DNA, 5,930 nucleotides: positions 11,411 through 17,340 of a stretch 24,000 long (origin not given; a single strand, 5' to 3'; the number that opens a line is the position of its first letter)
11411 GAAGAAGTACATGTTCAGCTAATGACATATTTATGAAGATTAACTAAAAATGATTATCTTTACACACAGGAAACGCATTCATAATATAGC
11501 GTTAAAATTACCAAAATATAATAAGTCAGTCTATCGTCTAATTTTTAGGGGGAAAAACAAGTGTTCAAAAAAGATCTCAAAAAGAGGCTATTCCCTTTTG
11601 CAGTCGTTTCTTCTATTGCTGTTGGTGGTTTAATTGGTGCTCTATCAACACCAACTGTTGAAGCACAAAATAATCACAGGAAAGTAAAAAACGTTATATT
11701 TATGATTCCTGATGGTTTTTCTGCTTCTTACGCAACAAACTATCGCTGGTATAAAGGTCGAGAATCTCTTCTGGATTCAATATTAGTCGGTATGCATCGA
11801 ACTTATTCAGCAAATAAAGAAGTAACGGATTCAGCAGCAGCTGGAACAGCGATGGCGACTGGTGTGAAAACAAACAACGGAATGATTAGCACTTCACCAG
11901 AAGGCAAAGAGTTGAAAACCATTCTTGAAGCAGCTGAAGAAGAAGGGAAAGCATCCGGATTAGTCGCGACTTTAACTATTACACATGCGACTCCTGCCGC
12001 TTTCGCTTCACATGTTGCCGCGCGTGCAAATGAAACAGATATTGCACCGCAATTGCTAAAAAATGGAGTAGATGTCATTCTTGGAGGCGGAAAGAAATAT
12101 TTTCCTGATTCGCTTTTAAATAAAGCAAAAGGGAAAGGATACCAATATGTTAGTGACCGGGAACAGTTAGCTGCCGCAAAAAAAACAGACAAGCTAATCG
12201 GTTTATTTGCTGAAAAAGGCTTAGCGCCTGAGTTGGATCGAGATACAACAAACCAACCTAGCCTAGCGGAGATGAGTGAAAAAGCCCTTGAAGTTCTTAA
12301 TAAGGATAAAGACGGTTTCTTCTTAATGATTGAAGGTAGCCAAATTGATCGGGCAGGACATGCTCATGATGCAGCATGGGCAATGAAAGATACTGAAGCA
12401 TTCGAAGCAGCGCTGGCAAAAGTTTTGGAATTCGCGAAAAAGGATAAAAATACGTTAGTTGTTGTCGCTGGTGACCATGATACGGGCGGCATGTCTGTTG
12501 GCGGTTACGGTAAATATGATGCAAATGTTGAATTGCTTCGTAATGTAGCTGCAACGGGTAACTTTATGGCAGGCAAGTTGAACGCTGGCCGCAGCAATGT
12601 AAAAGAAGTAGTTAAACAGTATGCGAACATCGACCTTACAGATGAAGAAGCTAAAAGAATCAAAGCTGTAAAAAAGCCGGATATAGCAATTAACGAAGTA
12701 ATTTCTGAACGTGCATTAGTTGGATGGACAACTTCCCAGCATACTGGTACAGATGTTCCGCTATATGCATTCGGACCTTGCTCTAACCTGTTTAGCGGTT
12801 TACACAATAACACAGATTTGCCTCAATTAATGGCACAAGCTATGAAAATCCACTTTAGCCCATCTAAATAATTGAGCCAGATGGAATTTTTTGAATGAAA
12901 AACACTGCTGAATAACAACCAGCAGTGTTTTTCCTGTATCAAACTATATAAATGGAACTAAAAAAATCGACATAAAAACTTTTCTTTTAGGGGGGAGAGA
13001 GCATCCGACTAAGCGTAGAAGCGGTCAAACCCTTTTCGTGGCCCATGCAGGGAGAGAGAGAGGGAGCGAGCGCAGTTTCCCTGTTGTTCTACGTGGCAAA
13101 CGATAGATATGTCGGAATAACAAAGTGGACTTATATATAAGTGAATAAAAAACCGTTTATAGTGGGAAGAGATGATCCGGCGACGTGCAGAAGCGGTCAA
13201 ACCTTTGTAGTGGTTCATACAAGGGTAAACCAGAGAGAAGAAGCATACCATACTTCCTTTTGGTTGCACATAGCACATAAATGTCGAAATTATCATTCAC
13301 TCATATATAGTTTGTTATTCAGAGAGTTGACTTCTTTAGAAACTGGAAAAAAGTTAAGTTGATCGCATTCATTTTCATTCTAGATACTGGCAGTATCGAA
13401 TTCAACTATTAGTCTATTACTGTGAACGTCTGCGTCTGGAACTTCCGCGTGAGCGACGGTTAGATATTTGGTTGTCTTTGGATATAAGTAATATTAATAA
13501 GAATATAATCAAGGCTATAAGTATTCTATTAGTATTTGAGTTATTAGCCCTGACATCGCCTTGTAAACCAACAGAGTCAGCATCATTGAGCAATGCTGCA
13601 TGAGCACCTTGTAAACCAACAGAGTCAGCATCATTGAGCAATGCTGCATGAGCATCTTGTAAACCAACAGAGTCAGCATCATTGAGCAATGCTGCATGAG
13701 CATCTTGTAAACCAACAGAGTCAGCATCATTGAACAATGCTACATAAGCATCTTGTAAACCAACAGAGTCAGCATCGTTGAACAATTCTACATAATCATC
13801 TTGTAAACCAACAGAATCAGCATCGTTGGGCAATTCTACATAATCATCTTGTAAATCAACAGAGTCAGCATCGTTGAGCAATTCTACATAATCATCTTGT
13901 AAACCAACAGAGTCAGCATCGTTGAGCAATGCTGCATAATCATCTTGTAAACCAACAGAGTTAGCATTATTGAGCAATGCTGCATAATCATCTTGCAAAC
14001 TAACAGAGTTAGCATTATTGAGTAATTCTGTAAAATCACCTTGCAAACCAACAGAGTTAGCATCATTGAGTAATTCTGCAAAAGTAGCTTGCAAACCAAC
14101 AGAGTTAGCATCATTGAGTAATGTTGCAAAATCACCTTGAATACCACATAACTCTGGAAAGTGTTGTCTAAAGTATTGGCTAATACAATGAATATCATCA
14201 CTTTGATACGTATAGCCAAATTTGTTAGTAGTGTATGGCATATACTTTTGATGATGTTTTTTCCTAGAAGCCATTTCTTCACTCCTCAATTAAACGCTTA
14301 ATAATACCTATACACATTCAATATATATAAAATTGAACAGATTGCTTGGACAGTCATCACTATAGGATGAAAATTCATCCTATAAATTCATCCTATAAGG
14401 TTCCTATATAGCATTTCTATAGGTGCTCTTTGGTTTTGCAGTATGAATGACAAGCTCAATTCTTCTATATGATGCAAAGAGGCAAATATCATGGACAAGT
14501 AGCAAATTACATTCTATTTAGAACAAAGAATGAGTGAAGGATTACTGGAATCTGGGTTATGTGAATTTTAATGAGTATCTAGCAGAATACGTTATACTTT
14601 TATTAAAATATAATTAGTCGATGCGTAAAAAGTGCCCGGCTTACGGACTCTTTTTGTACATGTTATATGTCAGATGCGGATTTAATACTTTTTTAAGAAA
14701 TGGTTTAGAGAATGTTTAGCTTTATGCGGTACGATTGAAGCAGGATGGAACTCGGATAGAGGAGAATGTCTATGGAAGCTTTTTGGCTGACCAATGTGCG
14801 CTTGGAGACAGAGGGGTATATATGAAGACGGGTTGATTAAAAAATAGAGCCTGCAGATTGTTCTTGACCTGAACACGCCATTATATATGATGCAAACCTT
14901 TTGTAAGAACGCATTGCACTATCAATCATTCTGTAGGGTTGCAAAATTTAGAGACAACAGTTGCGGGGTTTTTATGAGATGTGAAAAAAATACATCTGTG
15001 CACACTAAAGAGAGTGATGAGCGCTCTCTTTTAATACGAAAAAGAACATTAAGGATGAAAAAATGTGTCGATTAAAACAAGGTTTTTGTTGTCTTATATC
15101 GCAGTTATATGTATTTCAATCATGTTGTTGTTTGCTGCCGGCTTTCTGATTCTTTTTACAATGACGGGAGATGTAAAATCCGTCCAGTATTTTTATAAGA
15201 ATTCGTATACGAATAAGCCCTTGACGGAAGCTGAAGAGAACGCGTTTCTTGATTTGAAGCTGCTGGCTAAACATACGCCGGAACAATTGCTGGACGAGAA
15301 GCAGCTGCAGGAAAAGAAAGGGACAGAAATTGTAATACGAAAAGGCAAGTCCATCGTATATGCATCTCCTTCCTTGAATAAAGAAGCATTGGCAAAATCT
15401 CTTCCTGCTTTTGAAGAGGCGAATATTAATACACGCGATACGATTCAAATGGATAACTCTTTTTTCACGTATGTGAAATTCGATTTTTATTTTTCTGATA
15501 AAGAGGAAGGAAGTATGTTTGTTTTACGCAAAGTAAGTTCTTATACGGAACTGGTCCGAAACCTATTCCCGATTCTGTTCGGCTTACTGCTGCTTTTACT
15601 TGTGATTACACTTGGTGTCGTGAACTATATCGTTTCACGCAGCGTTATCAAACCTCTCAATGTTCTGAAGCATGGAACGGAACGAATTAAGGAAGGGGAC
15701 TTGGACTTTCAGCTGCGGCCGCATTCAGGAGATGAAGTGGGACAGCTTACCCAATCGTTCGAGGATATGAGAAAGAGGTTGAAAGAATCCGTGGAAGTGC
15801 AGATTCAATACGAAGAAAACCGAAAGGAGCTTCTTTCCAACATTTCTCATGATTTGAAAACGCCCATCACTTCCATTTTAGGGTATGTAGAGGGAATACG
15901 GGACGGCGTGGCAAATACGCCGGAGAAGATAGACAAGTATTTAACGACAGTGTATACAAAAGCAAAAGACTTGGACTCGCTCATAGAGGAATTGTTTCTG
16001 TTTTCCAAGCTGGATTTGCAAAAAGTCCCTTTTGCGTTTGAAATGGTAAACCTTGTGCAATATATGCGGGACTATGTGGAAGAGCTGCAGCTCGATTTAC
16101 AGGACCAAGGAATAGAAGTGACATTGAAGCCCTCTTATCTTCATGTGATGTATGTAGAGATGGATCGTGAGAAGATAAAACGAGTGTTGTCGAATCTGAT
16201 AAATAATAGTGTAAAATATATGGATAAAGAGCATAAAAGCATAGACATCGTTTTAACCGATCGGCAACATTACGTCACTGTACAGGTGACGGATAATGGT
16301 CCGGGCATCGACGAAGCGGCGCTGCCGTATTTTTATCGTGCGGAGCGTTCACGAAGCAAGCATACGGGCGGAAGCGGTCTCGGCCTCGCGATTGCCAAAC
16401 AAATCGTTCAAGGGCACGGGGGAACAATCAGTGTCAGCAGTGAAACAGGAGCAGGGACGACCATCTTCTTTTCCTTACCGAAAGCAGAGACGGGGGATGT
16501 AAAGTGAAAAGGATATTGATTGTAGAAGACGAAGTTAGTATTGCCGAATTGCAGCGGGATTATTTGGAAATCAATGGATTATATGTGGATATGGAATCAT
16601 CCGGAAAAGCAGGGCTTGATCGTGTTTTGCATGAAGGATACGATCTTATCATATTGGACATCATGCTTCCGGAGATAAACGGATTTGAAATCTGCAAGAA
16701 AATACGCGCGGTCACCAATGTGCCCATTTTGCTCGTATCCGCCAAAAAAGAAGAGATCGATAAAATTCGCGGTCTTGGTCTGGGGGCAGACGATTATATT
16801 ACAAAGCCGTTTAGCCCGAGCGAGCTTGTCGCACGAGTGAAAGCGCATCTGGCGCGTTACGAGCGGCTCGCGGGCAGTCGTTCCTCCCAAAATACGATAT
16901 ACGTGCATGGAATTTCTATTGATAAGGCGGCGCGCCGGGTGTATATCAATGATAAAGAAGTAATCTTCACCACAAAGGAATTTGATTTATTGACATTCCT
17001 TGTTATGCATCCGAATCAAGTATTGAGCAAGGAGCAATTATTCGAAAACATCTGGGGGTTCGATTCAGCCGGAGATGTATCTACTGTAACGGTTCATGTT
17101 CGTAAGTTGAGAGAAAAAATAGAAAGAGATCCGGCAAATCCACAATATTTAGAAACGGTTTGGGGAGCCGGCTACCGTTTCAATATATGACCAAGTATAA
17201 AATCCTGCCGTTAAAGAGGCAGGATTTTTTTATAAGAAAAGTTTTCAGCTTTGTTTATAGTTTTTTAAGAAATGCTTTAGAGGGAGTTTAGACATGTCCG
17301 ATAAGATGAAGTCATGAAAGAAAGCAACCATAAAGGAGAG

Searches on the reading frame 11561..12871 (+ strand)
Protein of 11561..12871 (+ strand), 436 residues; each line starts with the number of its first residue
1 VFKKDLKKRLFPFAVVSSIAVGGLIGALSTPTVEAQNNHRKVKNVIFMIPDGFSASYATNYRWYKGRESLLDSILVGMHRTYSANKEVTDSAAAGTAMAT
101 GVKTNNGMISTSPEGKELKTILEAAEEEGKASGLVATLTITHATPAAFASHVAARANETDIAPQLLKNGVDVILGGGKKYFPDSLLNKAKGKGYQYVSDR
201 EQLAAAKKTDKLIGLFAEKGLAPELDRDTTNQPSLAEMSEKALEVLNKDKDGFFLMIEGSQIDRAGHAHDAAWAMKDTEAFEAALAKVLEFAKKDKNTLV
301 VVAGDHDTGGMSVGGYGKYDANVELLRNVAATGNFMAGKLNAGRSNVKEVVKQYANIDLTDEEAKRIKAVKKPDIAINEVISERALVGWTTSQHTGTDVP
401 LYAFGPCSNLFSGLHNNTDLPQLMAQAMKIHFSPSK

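Call 20: search_protein_families(library=pfam, proteins=[window:11561-12871:+])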
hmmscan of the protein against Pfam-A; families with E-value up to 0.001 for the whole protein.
window:11561-12871:+ (436 aa): 2 families
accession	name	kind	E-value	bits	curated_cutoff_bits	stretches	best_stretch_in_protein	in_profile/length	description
PF00245.25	Alk_phosphatase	-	5e-104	349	24.4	1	43-429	2-422/423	Alkaline phosphatase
PF01676.23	Metalloenzyme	-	2.5e-07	30.9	24.3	1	230-309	126-203/252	Metalloenzyme superfamily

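Call 22: find_encoding_contigs(protein=window:11561-12871:+, flank=10000, max_places=10)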
Protein window:11561-12871:+ (436 aa): 3 contigs read that carry it; 1 place shown.
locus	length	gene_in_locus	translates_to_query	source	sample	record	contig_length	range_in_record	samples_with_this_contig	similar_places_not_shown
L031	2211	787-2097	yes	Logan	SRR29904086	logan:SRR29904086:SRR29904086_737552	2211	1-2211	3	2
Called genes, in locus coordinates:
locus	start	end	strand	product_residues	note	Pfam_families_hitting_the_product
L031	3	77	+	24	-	?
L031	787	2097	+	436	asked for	PF00245:Alk_phosphatase, PF01676:Metalloenzyme (weak)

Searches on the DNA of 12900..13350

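Call 9: search_rna_families(source=window, start=12900, end=13350, threshold=evalue, max_evalue=10)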
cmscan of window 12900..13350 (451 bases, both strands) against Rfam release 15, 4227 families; matches with E-value up to 10: 6.
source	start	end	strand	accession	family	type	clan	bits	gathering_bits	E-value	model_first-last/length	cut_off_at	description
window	13200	13271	+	RF02331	TtnuHACA24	Gene; snRNA; snoRNA; HACA-box;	-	16.9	100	2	1-127/127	no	Tetrahymena snoRNA TtnuHACA24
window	13024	13113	-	RF02993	ilvH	Cis-reg;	-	15.9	55.1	2.2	1-68/68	no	ilvH RNA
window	13092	13110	+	RF01109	SBRMV1_UPD-PKd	Cis-reg;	-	15.4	33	5.2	1-21/21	no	Pseudoknot of upstream pseudoknot domain (UPD) of the 3'UTR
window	13325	13350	+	RF01371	CRISPR-DR58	Gene; CRISPR;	-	14.5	38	7.2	1-37/37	no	CRISPR RNA direct repeat element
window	12900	12934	+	RF02865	ncS01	Gene; sRNA;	-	13.9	58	6.6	76-110/110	5'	Burkholderia sRNA 1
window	12900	12992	+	RF01578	RUF1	Gene; sRNA;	-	12.2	70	9.2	145-264/264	5'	Plasmodium RNA of unkown function RUF1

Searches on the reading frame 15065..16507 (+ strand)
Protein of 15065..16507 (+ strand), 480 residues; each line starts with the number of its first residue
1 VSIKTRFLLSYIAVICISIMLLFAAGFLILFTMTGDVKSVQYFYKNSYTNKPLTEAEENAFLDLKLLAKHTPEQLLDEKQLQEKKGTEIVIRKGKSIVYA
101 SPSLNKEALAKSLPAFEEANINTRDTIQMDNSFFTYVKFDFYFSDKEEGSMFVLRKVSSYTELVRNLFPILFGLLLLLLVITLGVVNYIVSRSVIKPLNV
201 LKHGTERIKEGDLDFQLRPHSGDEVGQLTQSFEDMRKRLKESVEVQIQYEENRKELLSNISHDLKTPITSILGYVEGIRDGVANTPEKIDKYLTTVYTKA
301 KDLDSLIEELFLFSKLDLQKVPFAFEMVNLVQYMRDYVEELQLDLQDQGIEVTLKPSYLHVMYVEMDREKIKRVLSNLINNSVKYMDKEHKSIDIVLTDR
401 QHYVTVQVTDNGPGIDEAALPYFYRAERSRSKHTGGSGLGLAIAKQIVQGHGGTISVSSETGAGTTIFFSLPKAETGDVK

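Call 20: search_protein_families(library=pfam, proteins=[window:15065-16507:+])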
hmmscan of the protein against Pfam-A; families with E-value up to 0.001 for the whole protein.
window:15065-16507:+ (480 aa): 5 families
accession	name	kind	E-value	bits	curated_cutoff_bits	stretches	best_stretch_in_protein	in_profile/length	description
PF02518.31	HATPase_c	-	1.9e-27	96.3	26.4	1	367-474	2-110/111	Histidine kinase-, DNA gyrase B-, and HSP90-like ATPase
PF00512.31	HisKA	-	3.5e-16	59.4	26.9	1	253-317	2-64/66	His Kinase A (phospho-acceptor) domain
PF00672.30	HAMP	-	4.9e-14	52.8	25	1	190-241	2-53/53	HAMP domain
PF13581.12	HATPase_c_2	-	1.9e-05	25.1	27.4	1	369-466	30-122/127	Histidine kinase-like ATPase domain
PF14501.12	HATPase_c_5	-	0.00014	22.1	22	1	368-460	3-91/102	GHKL domain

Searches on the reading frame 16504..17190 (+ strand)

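Call 20: search_protein_families(library=pfam, proteins=[window:16504-17190:+])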
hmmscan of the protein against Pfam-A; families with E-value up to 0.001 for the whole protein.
window:16504-17190:+ (228 aa): 2 families
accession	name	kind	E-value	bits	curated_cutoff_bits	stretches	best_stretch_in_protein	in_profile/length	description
PF00072.30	Response_reg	-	2.6e-28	98.8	30.2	1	4-113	1-111/111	Response regulator receiver domain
PF00486.34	Trans_reg_C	-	4e-28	97.7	26.2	1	151-226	2-77/77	Transcriptional regulatory protein, C terminal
